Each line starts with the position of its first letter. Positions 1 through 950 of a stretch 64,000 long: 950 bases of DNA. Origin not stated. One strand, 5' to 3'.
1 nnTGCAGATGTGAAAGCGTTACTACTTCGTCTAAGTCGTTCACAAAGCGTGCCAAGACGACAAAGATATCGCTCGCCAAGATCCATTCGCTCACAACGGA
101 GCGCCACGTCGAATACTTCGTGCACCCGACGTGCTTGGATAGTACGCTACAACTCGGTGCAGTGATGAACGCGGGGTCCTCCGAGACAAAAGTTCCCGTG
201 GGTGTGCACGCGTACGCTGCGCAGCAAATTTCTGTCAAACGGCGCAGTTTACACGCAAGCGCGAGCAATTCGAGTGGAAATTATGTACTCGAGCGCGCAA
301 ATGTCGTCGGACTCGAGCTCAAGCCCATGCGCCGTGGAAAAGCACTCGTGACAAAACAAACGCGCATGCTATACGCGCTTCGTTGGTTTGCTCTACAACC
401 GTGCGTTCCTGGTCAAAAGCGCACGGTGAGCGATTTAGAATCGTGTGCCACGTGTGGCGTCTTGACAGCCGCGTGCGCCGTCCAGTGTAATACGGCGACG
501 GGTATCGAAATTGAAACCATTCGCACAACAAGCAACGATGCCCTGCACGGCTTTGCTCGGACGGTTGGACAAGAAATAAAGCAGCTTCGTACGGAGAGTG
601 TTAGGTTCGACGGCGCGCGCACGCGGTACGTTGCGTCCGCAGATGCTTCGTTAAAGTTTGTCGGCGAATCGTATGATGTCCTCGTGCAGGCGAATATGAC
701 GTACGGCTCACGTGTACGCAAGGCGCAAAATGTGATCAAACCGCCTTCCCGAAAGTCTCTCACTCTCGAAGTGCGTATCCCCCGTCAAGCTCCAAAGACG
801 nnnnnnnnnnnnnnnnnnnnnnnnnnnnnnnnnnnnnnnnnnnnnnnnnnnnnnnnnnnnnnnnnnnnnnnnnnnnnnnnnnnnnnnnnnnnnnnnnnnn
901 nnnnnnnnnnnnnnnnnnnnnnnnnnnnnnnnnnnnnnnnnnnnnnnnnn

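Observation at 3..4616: A trans-AT-like modular PKS with a tandem ACP doublet and a C-terminal membrane anchor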

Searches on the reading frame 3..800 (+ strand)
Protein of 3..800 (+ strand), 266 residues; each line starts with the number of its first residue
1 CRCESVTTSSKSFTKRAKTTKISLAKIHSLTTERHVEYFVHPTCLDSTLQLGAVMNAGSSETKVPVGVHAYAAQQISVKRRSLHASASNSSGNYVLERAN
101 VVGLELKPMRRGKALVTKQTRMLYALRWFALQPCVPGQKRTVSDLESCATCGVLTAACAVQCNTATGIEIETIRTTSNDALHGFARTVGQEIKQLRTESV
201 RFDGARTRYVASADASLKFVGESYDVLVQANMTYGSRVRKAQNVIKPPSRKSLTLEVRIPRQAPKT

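Call 15: search_protein_families(library=pfam, proteins=[window:3-800:+], max_evalue=10)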
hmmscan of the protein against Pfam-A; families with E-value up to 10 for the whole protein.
window:3-800:+ (266 aa): 2 families
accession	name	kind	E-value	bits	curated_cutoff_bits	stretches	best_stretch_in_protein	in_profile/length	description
PF14765.12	PS-DH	-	0.00016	21.7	23.7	1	26-75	53-108/166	Polyketide synthase dehydratase N-terminal domain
PF10698.15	DUF2505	-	0.1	13.2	26.9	1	147-214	26-93/158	Protein of unknown function (DUF2505)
